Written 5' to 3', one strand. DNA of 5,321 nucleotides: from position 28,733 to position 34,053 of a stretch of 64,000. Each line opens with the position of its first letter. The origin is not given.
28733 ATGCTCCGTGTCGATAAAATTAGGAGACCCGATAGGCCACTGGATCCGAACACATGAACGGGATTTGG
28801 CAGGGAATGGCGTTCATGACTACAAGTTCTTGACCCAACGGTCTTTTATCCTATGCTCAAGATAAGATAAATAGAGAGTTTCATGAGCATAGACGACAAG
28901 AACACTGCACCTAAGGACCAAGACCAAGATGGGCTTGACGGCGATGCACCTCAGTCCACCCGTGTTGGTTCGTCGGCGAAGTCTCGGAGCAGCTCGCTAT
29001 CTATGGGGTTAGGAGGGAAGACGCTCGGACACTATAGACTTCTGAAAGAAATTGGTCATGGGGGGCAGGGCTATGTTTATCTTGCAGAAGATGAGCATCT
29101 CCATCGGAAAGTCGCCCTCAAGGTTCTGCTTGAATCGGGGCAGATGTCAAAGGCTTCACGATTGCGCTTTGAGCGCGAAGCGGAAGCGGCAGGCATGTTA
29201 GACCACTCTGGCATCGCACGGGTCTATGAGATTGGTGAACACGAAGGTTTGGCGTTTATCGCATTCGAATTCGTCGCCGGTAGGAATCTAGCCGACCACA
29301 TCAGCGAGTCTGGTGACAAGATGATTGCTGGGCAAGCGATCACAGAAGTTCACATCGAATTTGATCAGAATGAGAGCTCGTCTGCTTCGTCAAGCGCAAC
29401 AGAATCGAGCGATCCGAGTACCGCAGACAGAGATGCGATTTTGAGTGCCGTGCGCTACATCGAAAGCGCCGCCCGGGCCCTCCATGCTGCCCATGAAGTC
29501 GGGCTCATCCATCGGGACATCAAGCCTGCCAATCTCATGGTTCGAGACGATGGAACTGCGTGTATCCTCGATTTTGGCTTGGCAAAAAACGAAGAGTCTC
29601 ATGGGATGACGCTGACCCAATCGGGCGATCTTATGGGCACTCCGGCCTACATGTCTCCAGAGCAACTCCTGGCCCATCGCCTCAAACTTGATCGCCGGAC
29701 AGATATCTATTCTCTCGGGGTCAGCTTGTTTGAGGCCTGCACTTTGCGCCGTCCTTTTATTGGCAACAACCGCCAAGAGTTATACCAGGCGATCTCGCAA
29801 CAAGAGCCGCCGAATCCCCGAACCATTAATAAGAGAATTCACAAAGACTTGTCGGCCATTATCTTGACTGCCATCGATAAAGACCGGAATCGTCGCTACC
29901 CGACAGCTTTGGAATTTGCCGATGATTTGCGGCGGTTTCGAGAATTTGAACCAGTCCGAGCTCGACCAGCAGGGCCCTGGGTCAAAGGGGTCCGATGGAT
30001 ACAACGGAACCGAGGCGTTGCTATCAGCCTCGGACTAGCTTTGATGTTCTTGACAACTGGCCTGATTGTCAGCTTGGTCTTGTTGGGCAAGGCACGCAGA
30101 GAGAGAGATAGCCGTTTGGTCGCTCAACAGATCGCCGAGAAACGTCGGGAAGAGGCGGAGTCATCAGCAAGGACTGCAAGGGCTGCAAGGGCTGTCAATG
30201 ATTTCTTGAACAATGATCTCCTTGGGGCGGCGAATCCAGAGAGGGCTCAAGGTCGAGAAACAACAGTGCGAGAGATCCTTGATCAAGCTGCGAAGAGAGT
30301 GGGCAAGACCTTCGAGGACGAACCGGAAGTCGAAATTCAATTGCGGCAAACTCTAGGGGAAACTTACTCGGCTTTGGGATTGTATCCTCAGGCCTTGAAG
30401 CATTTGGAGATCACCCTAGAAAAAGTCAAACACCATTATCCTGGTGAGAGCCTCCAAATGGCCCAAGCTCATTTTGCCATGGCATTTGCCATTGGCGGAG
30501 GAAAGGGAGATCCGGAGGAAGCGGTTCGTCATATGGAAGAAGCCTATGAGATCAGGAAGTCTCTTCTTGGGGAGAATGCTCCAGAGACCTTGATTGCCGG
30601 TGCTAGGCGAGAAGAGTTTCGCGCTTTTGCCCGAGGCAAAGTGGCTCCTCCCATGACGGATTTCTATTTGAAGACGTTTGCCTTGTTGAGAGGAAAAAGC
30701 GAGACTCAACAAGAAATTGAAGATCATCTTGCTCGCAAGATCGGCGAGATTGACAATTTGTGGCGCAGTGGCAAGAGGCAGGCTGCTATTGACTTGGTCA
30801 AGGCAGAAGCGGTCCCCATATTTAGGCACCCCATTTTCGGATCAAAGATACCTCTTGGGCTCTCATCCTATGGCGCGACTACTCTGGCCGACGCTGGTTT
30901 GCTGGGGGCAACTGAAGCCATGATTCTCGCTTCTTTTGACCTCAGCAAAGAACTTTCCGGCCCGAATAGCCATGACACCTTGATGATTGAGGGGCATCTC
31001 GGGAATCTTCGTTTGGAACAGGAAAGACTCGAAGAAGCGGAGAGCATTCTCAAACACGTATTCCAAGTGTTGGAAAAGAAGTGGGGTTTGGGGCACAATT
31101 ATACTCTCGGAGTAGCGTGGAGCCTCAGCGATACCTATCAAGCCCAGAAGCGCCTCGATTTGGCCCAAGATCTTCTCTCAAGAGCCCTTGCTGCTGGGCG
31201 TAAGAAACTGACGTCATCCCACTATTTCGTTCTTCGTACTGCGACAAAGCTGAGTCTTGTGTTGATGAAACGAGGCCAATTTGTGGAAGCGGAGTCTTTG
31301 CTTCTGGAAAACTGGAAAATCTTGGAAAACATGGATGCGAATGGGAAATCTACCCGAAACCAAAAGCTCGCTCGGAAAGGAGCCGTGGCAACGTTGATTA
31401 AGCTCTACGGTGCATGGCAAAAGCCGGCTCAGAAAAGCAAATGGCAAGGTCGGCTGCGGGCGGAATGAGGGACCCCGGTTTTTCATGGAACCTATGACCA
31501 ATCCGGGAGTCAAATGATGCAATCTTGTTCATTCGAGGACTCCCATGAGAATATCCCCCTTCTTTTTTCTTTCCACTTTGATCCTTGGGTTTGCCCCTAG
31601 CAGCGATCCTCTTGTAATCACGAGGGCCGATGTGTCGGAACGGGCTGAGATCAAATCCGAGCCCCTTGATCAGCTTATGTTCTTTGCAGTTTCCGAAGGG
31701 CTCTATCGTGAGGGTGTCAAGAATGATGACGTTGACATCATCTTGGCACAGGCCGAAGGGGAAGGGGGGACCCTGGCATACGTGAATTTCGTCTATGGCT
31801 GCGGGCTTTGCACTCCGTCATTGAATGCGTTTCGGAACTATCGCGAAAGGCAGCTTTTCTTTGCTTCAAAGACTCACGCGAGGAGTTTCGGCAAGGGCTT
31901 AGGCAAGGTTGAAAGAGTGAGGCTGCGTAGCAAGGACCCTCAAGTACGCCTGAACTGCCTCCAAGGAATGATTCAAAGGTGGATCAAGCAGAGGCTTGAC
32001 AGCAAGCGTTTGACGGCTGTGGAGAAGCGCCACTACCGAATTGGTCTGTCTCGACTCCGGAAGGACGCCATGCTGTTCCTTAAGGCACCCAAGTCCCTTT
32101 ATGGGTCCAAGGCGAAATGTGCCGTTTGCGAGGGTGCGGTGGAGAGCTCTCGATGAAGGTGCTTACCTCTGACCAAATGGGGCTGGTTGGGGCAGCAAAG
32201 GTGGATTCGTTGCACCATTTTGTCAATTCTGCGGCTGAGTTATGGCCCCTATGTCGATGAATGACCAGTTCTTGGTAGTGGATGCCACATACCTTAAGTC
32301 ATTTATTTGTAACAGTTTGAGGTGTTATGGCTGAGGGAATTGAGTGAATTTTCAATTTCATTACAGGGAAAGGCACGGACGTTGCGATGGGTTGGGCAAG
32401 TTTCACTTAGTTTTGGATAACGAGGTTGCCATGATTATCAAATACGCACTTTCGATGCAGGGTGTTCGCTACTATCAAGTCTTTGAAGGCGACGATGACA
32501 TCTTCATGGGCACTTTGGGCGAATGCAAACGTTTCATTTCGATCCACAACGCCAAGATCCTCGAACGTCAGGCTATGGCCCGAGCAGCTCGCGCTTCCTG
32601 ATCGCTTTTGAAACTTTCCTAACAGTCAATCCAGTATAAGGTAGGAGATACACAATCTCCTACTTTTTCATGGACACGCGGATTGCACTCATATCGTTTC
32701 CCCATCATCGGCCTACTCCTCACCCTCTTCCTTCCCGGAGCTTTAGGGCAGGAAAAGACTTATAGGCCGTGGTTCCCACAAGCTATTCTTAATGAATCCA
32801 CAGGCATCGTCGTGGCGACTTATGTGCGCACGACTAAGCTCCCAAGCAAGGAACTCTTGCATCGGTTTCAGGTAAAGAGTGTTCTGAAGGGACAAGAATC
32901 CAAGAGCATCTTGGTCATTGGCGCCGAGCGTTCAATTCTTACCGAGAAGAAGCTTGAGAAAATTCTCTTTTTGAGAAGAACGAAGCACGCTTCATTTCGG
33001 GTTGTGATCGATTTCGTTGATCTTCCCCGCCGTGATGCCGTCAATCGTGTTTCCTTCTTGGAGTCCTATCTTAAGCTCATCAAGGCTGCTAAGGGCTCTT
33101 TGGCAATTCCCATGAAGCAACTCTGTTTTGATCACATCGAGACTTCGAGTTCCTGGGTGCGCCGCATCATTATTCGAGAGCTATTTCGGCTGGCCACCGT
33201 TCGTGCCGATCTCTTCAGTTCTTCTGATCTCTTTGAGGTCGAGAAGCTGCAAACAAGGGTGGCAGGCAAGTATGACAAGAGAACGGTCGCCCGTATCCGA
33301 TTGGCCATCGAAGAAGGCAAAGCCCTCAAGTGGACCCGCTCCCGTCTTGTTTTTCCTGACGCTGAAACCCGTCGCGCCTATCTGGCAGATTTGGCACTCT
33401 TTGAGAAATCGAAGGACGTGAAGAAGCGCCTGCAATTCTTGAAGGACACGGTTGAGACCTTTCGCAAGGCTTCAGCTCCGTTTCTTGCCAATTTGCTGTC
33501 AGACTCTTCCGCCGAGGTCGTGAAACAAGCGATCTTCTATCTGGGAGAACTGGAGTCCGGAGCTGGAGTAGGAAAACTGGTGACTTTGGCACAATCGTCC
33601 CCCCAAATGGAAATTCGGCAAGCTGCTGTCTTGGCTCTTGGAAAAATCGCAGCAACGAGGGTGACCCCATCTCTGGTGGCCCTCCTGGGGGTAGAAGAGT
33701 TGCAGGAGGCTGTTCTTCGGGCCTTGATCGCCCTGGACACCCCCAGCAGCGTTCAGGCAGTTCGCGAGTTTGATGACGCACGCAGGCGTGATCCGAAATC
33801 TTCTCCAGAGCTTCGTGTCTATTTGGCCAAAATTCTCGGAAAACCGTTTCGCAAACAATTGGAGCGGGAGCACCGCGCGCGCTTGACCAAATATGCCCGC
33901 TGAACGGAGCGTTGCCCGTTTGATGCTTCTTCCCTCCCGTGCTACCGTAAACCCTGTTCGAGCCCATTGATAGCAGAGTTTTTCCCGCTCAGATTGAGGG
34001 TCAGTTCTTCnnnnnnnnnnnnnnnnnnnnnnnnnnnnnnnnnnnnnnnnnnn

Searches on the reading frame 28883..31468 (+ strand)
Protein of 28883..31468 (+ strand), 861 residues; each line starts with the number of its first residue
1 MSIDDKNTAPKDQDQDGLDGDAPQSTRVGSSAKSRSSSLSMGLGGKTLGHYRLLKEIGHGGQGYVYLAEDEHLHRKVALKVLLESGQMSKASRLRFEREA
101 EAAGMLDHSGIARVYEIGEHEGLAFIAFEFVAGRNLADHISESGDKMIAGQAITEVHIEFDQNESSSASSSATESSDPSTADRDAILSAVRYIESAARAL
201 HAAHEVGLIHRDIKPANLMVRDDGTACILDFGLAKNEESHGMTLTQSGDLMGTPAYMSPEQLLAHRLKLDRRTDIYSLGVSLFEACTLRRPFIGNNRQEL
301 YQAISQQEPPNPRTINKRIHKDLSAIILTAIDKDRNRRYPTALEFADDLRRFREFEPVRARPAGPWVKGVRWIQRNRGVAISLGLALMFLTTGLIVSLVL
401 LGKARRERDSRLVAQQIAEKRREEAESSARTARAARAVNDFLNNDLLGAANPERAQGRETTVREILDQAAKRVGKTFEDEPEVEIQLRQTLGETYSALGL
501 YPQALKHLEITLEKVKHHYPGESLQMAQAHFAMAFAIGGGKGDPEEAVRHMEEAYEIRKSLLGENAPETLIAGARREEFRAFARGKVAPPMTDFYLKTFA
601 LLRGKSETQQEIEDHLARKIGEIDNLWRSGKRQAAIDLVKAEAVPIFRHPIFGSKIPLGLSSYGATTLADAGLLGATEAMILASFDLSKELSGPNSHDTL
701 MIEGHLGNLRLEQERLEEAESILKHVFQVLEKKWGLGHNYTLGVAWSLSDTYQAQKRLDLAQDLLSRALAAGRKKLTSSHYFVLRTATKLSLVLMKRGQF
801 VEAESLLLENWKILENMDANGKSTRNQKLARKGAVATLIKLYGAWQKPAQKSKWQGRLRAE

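Call 68: search_protein_families(library=pfam, proteins=[window:28883-31468:+], max_evalue=0.00001)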
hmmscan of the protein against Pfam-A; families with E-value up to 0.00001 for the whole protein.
window:28883-31468:+ (861 aa): 6 families
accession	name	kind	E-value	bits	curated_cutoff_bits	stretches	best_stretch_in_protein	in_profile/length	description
PF00069.31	Pkinase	-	9.5e-37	127.2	31.7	1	51-339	1-252/263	Protein kinase domain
PF07714.23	PK_Tyr_Ser-Thr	-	3.4e-26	92.6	23.1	1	53-338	3-248/258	Protein tyrosine and serine/threonine kinase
PF13424.12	TPR_12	-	2.1e-22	79.5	30.1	0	745-807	6-68/77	Tetratricopeptide repeat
PF13374.12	TPR_10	-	2.4e-12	46.9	27.5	0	542-565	16-39/42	Tetratricopeptide repeat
PF01636.29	APH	-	4.5e-09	36.9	23.2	1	55-235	3-198/239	Phosphotransferase enzyme family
PF07719.23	TPR_2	-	2.6e-07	30.7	27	0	541-558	14-31/34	Tetratricopeptide repeat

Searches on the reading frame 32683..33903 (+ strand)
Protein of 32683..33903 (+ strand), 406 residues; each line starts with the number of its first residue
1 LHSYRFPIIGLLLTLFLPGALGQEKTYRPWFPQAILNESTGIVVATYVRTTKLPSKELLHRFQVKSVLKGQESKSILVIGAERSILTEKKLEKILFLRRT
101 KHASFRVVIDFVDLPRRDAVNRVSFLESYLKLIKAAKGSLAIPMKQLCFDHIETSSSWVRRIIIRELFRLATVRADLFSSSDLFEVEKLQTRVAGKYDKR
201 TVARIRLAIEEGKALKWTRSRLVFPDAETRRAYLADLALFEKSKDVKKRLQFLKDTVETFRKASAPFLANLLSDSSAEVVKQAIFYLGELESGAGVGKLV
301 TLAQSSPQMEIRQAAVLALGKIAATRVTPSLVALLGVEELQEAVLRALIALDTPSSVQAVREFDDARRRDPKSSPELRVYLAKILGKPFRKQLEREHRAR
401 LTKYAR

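Call 11: search_protein_families(library=pfam, proteins=[window:32683-33903:+], max_evalue=0.001)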
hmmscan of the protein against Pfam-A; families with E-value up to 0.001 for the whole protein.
window:32683-33903:+ (406 aa): 4 families
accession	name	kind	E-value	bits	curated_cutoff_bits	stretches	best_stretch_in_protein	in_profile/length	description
PF13646.12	HEAT_2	-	1.2e-11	45.1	27.7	1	266-350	2-86/88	HEAT repeats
PF02985.28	HEAT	-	2.6e-07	30.7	23.5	0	266-290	3-27/31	HEAT repeat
PF13513.12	HEAT_EZ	-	7.7e-05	23.6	27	0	297-322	31-55/55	HEAT-like repeat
PF03130.22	HEAT_PBS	-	0.00067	20.4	20.9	0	311-335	1-25/27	PBS lyase HEAT-like repeat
